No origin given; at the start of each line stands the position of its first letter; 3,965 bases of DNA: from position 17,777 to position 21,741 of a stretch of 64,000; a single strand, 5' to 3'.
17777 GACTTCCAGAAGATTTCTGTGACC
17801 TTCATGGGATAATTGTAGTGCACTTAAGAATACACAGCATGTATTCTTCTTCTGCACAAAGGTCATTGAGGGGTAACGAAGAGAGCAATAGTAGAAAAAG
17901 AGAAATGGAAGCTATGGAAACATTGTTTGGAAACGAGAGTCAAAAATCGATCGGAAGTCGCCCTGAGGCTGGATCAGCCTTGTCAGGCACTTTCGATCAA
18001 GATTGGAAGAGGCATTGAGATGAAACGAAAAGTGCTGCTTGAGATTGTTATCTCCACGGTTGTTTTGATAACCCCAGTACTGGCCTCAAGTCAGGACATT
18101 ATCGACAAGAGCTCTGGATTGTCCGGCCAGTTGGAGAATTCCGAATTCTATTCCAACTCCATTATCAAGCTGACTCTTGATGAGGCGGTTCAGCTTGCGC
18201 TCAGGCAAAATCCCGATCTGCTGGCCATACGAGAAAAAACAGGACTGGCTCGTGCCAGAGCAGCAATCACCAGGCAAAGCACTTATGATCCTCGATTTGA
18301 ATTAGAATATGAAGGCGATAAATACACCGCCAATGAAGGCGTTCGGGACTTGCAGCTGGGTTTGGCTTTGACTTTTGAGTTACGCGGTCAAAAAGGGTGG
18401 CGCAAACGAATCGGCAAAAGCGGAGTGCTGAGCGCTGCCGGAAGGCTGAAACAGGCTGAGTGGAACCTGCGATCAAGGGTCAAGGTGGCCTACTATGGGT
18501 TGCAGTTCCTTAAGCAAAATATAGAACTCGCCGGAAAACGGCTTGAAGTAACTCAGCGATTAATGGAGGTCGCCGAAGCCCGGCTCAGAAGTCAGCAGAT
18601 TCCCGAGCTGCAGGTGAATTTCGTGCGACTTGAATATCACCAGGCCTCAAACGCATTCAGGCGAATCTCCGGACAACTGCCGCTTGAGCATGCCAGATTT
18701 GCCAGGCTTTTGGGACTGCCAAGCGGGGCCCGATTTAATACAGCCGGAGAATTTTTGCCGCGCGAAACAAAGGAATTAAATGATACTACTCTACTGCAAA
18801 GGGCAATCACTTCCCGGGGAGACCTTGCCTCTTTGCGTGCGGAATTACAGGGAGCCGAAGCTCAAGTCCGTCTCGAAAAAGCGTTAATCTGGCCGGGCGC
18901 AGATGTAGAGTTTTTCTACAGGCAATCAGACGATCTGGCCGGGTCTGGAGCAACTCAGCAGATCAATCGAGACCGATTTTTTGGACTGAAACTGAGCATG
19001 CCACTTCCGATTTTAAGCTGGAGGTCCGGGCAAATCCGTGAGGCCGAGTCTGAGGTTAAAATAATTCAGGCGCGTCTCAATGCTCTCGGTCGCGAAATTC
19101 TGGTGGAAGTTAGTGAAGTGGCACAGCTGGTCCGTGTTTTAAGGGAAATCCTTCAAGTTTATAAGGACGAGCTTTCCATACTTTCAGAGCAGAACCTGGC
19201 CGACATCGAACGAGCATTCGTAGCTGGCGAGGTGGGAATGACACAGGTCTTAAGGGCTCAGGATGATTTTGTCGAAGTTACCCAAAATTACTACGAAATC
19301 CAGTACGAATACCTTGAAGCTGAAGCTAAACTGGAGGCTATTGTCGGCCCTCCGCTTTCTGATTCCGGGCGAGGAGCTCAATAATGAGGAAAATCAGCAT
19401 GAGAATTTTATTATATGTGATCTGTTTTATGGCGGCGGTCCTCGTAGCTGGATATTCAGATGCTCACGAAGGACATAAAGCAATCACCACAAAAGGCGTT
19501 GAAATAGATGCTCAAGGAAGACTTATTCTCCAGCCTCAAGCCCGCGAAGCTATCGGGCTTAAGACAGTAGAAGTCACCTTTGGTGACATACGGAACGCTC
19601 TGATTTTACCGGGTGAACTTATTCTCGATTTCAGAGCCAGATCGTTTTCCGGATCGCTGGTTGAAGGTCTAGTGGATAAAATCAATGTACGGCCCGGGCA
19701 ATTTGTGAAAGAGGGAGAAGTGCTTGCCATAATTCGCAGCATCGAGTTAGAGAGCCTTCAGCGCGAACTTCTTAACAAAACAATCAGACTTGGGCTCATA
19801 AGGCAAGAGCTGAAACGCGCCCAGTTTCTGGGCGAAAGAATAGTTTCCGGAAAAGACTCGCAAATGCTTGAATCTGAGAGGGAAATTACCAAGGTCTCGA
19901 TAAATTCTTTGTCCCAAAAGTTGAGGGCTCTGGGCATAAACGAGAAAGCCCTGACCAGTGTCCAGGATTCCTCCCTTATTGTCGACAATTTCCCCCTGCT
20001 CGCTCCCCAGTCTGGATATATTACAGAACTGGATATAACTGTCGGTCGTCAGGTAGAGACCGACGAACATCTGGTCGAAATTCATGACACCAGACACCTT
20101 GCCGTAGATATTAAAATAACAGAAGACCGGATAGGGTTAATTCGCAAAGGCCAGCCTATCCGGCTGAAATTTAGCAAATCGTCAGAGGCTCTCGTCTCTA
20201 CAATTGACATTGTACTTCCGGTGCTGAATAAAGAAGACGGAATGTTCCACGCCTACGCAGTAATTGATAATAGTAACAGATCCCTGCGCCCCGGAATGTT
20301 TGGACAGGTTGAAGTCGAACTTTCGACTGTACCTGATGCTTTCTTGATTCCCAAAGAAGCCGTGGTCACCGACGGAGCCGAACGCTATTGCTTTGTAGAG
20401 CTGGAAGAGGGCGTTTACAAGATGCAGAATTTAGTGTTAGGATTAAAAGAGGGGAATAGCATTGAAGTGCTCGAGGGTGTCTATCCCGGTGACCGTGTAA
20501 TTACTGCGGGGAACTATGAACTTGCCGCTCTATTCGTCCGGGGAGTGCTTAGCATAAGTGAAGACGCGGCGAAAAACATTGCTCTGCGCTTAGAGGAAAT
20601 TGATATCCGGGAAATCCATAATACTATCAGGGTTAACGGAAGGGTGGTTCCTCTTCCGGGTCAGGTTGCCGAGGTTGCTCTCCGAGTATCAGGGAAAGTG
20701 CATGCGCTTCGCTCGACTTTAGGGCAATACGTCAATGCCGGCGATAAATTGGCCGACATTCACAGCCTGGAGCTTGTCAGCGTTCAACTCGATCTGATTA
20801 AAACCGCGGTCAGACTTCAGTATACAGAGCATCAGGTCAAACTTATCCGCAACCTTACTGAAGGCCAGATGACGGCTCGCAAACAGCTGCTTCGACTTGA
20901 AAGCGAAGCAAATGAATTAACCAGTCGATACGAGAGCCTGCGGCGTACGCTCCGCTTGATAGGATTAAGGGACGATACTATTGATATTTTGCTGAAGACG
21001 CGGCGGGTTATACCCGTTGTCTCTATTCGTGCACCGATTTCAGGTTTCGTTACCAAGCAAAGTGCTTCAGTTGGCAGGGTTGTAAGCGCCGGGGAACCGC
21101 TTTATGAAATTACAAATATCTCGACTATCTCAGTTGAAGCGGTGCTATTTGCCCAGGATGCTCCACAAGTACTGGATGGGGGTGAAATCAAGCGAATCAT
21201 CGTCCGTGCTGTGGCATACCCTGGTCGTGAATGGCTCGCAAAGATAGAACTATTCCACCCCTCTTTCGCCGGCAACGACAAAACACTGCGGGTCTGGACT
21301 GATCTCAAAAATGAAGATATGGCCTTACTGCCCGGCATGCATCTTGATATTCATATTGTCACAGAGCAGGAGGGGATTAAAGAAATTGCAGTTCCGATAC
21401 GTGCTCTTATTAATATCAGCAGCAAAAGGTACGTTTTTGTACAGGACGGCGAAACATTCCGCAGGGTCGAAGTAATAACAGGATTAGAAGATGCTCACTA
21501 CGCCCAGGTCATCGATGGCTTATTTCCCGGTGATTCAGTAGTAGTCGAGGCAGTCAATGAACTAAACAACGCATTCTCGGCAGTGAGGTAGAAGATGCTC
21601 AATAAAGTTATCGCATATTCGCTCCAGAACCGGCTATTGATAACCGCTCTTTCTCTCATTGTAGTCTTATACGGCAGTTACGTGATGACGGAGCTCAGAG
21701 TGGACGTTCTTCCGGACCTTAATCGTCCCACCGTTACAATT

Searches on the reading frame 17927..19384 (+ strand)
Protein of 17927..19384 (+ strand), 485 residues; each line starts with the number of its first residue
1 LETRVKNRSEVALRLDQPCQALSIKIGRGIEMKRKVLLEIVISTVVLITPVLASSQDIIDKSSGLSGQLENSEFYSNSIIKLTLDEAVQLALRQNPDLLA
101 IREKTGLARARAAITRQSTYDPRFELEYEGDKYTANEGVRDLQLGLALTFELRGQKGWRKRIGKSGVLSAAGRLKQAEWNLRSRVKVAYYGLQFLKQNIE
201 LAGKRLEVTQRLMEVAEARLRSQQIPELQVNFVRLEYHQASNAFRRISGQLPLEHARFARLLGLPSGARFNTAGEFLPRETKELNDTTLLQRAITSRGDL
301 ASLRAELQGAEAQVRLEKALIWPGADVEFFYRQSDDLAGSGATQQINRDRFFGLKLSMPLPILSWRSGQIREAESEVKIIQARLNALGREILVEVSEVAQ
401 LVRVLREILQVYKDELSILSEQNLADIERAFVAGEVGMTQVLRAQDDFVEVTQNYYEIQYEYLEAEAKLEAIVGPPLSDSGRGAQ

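Call 40: search_protein_families(library=pfam, proteins=[window:17927-19384:+], max_evalue=0.001)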
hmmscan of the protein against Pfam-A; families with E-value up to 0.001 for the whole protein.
window:17927-19384:+ (485 aa): 1 family
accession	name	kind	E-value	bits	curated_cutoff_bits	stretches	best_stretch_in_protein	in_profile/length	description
PF02321.23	OEP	-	6e-37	127.7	22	2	288-474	3-187/187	Outer membrane efflux protein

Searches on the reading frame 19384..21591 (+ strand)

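Call 40: search_protein_families(library=pfam, proteins=[window:19384-21591:+], max_evalue=0.001)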
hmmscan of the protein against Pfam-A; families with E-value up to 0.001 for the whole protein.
window:19384-21591:+ (735 aa): 5 families
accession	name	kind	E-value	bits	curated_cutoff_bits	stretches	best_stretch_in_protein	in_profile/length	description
PF16576.10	HlyD_D23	-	5.3e-67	225.7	30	2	411-652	2-212/214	Barrel-sandwich domain of CusB or HlyD membrane-fusion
PF13437.12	HlyD_3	-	2.2e-32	112.4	22.2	2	205-304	2-106/106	HlyD family secretion protein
PF13533.13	Biotin_lipoyl_2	-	1.6e-16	60.1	29.8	2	430-457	2-29/32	Biotin-lipoyl like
PF00364.28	Biotin_lipoyl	-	2.7e-10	40.4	22.1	0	205-233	45-73/73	Biotin-requiring enzyme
PF07831.19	PYNP_C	-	7.5e-05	22.8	27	0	216-239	36-59/75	Pyrimidine nucleoside phosphorylase C-terminal domain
